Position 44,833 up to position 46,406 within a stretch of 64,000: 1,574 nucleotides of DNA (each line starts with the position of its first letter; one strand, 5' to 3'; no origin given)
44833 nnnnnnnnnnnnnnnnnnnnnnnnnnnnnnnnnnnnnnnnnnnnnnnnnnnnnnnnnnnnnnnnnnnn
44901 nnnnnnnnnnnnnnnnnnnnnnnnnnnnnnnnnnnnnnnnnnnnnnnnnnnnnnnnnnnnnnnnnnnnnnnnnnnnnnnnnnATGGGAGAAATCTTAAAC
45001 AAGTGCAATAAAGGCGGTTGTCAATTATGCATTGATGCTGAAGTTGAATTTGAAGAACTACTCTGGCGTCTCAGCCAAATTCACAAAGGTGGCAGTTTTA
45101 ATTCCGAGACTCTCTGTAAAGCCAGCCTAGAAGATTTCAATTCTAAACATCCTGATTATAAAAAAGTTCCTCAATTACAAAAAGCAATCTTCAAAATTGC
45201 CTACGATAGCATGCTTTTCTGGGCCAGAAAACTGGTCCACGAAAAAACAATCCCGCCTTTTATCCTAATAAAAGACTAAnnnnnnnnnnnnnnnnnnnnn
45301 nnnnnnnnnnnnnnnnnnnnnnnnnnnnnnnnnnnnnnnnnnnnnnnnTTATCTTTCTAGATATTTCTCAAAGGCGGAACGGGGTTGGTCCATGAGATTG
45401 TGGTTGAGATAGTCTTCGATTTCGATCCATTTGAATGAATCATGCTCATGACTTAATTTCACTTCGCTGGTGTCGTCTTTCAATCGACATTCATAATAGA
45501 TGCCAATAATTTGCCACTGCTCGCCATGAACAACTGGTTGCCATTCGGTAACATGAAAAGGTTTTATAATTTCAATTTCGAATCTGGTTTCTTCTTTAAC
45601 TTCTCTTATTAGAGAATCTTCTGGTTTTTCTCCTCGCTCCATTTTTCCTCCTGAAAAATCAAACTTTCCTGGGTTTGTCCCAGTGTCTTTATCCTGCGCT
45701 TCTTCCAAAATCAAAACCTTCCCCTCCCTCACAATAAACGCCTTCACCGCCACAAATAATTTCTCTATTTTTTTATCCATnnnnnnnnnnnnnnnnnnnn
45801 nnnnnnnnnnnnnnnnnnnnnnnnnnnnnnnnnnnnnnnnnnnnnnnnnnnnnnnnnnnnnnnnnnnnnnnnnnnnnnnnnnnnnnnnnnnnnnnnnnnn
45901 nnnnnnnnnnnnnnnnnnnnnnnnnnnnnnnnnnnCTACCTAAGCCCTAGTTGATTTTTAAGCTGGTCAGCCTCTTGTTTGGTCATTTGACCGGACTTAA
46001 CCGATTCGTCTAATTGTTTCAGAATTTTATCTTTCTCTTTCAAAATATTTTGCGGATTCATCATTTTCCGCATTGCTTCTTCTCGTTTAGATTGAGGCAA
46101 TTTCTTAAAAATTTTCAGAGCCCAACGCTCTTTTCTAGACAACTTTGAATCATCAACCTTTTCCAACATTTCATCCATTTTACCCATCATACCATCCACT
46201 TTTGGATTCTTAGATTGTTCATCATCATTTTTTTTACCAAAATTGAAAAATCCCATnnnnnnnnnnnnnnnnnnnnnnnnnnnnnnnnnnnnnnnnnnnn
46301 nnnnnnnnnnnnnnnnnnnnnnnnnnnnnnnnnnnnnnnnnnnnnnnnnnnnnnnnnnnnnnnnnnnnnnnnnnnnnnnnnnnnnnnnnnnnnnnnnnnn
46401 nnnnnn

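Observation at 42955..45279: Cluster of four unrecognisable genes in two convergent mini-operons between the dcw cluster and a NUDIX gene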

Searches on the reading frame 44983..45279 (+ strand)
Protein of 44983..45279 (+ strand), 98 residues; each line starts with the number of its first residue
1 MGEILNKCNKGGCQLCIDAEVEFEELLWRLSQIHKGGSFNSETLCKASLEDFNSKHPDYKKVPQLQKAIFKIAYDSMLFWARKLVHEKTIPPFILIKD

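Call 3: search_protein_families(library=pfam, proteins=[window:44983-45279:+], max_evalue=1)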
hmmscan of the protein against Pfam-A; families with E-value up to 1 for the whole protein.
window:44983-45279:+ (98 aa): 0 families

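Call 4: search_protein_families(library=ncbifam, proteins=[window:44983-45279:+], max_evalue=1)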
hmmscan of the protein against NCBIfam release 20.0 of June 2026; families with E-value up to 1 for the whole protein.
window:44983-45279:+ (98 aa): 1 family
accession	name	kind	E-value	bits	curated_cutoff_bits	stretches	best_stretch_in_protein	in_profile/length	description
NF009193.0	PRK12541.1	equivalog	0.084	13.1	171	1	56-90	46-80/161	RNA polymerase sigma factor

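Call 5: search_protein_families(library=padloc, proteins=[window:44983-45279:+], max_evalue=1)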
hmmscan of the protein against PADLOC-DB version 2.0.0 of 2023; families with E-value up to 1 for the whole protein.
window:44983-45279:+ (98 aa): 0 families

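Call 32: search_protein_families(library=phrogs, proteins=[window:44983-45279:+], max_evalue=1)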
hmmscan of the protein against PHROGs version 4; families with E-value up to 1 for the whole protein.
window:44983-45279:+ (98 aa): 0 families

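Call 37: search_solved_structures(query=window:44983-45279:+, max_evalue=10)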
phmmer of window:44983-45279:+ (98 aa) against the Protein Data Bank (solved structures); distinct sequences matched with E-value up to 10: 12.
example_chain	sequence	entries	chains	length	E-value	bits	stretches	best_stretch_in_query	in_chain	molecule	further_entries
5aei_A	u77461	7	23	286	6.2e-07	33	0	22-71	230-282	DESIGNED ARMADILLO REPEAT PROTEIN YIIIM5AII | YIIIM5AII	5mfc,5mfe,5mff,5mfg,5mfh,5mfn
6s9l_A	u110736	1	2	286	5.2e-05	26.8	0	22-71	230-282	KR4KLSF Lock1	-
7qnp_AAA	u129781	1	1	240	7.7e-05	26.2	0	22-70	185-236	Designed Armadillo Repeat Protein N(A4)M4C(AII)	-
8oh7_A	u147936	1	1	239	8.4e-05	26.1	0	22-70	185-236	Designed Armadillo repeat protein with four internal modules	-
4db8_A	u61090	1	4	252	0.00011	25.8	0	22-71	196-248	Armadillo-repeat Protein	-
5mfo_A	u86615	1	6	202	0.00014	25.4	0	22-72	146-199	YIIIM3AIII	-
4db9_A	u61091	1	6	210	0.00017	25.1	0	22-72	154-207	Armadillo repeat protein, YIIIM3AIII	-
4db6_A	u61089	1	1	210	0.00026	24.5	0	22-71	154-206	Armadillo repeat protein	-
4dba_A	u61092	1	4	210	0.0028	21.2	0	22-71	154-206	Designed Armadillo repeat protein, YIIM3AII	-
6s9n_A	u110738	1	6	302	0.0038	20.8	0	22-72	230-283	Lock2_KRKRKAKLSF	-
6s9m_A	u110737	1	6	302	0.0038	20.8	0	22-72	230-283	Lock2_KRKRKAKITW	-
5mfi_A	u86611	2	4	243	0.14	15.8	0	20-73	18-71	YIII(Dq.V2)4CqI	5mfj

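Call 38: search_solved_structures(query=window:44983-45279:+, max_evalue=0.001, show_alignments=2)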
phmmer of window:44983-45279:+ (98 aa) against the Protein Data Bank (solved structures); distinct sequences matched with E-value up to 0.001: 8.
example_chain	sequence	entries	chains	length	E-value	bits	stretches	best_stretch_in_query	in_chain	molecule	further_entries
5aei_A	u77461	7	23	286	6.2e-07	33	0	22-71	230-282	DESIGNED ARMADILLO REPEAT PROTEIN YIIIM5AII | YIIIM5AII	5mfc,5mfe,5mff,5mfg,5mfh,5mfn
6s9l_A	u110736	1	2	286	5.2e-05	26.8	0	22-71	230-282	KR4KLSF Lock1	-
7qnp_AAA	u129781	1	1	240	7.7e-05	26.2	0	22-70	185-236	Designed Armadillo Repeat Protein N(A4)M4C(AII)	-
8oh7_A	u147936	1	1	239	8.4e-05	26.1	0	22-70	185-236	Designed Armadillo repeat protein with four internal modules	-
4db8_A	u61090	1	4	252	0.00011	25.8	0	22-71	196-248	Armadillo-repeat Protein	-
5mfo_A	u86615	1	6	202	0.00014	25.4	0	22-72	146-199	YIIIM3AIII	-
4db9_A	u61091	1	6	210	0.00017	25.1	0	22-72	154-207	Armadillo repeat protein, YIIIM3AIII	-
4db6_A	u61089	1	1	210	0.00026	24.5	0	22-71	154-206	Armadillo repeat protein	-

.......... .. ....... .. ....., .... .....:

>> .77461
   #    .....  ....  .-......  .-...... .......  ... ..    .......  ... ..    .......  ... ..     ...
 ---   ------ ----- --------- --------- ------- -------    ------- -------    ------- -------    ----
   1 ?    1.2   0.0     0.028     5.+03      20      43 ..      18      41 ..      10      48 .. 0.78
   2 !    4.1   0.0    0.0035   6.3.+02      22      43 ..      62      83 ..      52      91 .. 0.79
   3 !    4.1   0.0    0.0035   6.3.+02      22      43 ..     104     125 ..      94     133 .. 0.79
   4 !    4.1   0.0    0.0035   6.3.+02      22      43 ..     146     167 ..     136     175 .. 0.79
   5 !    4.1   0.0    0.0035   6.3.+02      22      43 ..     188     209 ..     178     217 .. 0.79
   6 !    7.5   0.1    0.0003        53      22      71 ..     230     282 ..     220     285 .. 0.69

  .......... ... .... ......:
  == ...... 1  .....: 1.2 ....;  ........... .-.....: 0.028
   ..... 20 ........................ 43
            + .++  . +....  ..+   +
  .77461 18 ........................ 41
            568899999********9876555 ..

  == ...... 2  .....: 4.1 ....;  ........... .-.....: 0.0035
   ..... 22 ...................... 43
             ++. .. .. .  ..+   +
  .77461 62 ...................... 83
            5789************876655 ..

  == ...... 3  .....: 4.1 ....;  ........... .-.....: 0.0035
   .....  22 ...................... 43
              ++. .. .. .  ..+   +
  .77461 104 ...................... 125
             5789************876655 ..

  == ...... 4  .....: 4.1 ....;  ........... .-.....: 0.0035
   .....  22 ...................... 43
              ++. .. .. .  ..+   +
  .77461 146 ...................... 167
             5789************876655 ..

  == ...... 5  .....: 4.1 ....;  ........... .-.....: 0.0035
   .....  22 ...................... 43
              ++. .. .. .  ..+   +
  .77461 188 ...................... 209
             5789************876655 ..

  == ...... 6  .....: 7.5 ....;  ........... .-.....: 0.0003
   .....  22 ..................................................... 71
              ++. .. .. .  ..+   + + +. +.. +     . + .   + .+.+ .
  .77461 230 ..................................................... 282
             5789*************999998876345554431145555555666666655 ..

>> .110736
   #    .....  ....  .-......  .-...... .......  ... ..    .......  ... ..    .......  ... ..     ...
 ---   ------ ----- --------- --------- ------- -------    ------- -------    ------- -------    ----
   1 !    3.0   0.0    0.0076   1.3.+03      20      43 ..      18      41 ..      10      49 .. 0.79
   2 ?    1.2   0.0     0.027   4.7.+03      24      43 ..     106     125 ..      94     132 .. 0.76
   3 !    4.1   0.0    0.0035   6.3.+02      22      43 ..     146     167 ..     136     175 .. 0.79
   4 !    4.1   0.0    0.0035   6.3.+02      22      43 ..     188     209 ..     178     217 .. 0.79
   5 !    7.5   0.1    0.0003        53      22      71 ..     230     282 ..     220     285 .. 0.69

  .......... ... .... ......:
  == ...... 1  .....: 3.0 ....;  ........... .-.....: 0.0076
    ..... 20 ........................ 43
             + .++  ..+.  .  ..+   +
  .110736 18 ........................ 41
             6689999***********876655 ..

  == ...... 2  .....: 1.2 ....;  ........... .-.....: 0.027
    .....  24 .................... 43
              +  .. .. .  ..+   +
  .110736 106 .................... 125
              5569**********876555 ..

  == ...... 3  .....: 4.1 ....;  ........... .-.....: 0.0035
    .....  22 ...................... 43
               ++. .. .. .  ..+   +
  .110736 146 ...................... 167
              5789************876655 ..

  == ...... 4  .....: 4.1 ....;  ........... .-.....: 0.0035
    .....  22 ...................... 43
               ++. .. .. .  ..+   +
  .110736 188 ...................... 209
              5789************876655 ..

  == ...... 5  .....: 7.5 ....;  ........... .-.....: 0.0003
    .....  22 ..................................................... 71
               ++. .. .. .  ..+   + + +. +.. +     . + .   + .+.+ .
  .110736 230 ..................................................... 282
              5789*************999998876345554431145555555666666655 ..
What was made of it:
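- On Armadillo-repeat protein (p98): Each match alone has an i-Evalue of 53-5000 (call 38).
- Tried and rejected: The apparent armadillo hit of p98 is a repeat-summing artefact (call 38).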

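Call 42: find_related_loci(query=window:44983-45279:+, collection=metagenome_contigs, flank=10000)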
Query window:44983-45279:+ (98 aa) in metagenome_contigs; peptide patterns used: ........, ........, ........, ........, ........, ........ (x = any residue, [..] = any of these).
354 stretches matched a pattern, but none encodes a relative of the query by tblastn (E <= 1e-3).

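Call 56: find_related_loci(query=window:44983-45279:+, collection=viral_contigs, flank=8000)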
Query window:44983-45279:+ (98 aa) in viral_contigs; peptide patterns used: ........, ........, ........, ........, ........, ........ (x = any residue, [..] = any of these).
3 stretches matched a pattern, but none encodes a relative of the query by tblastn (E <= 1e-3).

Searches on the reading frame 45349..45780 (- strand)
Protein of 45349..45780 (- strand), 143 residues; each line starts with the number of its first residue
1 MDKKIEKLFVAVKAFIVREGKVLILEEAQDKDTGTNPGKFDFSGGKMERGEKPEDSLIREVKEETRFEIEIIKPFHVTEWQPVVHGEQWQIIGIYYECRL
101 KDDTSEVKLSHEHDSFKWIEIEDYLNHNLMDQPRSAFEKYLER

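Call 3: search_protein_families(library=pfam, proteins=[window:45349-45780:-], max_evalue=1)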
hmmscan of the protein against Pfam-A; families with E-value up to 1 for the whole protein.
window:45349-45780:- (143 aa): 3 families
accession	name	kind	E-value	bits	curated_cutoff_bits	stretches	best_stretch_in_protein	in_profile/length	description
PF00293.34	NUDIX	-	6.1e-17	62.3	21.1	1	9-134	3-128/134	NUDIX domain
PF14815.12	NUDIX_4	-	0.039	14.2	35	1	20-124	10-98/113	NUDIX domain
PF22327.2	Nudt16-like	-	0.064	13.6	27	1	38-101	33-96/161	U8 snoRNA-decapping enzyme-like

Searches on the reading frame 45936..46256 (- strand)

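Call 3: search_protein_families(library=pfam, proteins=[window:45936-46256:-], max_evalue=1)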
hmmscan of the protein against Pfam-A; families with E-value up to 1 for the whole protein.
window:45936-46256:- (106 aa): 7 families
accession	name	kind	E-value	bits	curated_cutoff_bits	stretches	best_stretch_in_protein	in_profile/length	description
PF22888.1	FIMAH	-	0.034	15.2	24.8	1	77-103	3-29/81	FIMAH domain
PF08621.15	RPAP1_N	-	0.037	14.3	25.3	1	65-86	13-34/46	RPAP1-like, N-terminal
PF10784.15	Plasmid_stab_B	-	0.07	13.4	25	1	41-66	13-38/72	Plasmid stability protein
PF05120.17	GvpG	-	0.1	13.2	30.6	1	59-103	21-61/67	Gas vesicle protein G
PF14863.12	Alkyl_sulf_dimr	-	0.16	12.8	26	1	14-66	56-108/139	Alkyl sulfatase dimerisation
PF02146.23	SIR2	-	0.17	12.3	24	1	31-105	21-95/180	Sir2 family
PF12006.13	DUF3500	-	0.25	11.2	27.2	1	37-101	151-215/297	Protein of unknown function (DUF3500)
